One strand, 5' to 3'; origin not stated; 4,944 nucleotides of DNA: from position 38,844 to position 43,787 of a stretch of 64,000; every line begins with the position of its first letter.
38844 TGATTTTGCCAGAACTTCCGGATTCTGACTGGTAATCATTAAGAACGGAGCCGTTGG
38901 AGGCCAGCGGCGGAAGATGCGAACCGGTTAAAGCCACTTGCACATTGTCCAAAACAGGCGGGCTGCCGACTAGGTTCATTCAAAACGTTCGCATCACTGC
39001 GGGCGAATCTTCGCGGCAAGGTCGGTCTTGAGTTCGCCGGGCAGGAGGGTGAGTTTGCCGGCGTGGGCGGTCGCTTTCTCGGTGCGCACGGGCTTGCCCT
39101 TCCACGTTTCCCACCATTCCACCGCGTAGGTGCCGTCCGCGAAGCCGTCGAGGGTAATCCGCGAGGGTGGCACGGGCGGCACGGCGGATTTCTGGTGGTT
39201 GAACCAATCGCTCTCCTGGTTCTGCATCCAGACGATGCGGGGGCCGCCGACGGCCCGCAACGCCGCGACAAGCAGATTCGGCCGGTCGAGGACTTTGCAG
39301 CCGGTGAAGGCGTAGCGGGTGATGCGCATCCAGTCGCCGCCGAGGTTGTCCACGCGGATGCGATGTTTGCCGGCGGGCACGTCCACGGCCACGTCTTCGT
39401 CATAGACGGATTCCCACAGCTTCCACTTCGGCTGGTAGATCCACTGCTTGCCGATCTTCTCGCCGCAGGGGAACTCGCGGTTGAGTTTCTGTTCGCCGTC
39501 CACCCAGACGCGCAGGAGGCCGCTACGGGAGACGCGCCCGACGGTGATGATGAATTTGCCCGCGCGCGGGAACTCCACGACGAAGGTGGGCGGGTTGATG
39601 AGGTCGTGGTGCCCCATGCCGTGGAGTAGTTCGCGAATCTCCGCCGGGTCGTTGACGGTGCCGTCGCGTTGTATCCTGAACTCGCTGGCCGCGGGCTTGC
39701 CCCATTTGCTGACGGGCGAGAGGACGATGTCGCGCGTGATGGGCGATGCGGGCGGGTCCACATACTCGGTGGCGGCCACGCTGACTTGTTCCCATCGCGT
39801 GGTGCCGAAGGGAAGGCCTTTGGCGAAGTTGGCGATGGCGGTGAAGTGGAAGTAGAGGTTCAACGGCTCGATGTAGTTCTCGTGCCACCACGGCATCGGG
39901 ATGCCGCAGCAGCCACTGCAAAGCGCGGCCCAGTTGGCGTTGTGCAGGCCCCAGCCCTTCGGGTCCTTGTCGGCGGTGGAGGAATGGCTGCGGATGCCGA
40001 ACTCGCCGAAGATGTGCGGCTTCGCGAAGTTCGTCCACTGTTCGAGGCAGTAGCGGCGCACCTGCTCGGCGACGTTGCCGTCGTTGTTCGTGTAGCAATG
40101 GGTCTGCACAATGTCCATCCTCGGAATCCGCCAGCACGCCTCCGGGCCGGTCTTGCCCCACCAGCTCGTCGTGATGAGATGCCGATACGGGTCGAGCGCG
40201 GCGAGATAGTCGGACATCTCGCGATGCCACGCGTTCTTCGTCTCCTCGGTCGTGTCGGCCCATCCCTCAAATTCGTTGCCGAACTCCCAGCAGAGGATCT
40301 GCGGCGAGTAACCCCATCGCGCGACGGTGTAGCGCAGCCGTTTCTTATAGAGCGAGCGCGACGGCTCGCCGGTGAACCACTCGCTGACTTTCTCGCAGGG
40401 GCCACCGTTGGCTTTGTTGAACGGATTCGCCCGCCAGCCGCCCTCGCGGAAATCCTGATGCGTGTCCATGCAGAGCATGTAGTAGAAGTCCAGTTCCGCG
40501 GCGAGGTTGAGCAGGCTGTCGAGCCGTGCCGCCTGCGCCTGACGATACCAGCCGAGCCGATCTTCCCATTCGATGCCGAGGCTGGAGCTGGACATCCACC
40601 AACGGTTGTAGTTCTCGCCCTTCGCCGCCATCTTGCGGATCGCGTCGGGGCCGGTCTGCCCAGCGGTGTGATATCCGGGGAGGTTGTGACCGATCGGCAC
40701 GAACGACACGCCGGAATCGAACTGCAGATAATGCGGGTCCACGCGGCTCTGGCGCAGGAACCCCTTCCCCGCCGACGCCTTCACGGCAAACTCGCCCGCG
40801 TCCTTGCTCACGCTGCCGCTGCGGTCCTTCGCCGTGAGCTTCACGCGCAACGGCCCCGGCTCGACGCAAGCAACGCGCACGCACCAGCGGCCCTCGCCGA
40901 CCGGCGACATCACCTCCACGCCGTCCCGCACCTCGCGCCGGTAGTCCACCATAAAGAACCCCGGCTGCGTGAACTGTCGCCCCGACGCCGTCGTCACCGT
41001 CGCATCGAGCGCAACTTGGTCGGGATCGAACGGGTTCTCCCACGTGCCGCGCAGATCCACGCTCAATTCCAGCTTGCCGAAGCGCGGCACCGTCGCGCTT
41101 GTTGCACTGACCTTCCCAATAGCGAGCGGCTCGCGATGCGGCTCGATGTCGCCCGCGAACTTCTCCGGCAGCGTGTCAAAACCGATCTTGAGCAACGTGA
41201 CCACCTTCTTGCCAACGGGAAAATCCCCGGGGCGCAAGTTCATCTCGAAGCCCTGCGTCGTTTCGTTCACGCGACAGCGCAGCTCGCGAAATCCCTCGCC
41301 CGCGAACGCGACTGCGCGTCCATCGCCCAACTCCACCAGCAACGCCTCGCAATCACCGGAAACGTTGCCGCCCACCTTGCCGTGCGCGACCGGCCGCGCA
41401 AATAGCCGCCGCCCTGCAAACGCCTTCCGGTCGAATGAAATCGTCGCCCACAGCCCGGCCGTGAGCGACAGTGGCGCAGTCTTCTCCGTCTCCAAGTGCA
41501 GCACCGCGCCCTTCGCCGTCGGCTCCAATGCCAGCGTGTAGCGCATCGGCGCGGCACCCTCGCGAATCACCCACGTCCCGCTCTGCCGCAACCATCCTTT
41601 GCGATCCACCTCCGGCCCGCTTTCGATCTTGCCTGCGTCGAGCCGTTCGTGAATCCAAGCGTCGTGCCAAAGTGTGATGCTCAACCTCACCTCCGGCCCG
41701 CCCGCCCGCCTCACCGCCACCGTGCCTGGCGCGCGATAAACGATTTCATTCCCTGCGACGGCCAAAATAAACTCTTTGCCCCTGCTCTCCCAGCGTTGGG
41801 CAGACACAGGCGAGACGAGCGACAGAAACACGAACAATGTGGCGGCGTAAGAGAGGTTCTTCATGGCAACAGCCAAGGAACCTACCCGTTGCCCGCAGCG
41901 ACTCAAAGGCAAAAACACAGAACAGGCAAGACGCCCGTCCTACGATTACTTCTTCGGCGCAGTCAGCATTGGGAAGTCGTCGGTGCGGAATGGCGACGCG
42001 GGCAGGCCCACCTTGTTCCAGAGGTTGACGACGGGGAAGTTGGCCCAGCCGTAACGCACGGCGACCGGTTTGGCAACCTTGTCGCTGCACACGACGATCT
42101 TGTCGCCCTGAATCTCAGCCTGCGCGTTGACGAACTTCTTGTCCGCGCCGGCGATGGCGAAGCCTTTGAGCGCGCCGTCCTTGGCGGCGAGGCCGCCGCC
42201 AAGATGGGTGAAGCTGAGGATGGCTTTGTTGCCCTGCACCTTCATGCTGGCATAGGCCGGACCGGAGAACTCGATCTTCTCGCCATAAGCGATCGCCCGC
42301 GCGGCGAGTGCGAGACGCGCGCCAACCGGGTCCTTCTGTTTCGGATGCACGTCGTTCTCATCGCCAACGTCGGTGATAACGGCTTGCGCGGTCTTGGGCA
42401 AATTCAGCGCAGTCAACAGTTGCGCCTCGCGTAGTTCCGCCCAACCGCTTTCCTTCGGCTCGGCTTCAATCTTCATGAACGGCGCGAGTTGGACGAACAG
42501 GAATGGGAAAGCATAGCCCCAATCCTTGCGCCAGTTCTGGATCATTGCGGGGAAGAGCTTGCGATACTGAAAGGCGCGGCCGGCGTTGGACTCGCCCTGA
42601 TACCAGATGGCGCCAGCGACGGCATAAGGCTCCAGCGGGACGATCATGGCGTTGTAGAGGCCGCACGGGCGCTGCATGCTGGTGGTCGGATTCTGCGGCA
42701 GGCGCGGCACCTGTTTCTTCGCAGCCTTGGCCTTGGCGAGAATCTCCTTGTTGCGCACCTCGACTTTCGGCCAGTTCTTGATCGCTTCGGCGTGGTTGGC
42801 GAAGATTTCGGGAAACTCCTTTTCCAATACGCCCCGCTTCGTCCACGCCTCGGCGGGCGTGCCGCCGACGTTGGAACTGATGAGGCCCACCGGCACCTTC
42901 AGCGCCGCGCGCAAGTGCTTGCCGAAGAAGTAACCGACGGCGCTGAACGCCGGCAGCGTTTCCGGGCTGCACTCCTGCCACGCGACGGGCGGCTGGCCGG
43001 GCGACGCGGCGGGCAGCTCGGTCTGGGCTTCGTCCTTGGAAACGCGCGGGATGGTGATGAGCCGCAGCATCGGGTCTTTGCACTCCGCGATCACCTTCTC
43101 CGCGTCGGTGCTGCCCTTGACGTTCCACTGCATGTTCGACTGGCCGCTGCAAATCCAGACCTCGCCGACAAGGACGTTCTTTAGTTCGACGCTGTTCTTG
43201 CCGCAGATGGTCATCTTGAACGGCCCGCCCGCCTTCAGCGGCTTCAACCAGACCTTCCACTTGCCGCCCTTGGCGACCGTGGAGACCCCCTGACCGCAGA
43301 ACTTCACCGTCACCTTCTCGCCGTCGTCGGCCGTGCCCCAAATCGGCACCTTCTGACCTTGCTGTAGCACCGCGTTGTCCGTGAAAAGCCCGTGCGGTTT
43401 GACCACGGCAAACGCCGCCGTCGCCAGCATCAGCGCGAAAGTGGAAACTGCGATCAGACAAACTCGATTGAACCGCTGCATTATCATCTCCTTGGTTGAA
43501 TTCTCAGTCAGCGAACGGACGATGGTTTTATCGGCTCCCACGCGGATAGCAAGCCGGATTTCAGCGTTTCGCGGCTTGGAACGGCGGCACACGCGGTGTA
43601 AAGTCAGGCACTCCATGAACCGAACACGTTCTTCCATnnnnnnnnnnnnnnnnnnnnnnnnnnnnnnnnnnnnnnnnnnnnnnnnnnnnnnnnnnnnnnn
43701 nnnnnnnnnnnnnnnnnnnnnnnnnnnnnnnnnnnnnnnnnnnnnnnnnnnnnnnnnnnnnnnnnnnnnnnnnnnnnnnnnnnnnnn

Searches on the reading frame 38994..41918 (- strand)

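Call 4: search_protein_families(library=pfam, proteins=[window:38994-41918:-])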
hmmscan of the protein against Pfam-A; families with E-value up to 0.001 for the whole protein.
window:38994-41918:- (974 aa): 2 families
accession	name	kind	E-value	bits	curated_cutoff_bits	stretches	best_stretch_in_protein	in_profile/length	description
PF00150.24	Cellulase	-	6.1e-08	32.9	23.5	1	413-656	10-252/272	Cellulase (glycosyl hydrolase family 5)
PF16586.11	DUF5060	-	2.5e-05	24.9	27.2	1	276-358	1-64/70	Domain of unknown function (DUF5060)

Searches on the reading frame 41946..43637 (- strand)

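Call 66: search_protein_families(library=pfam, proteins=[window:41946-43637:-], max_evalue=0.00001)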
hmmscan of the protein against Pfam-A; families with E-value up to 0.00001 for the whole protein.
window:41946-43637:- (563 aa): 1 family
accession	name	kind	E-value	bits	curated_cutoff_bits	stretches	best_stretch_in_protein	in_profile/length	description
PF03629.24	SASA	-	6.5e-17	62.3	24.8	2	328-433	105-209/226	Carbohydrate esterase, sialic acid-specific acetylesterase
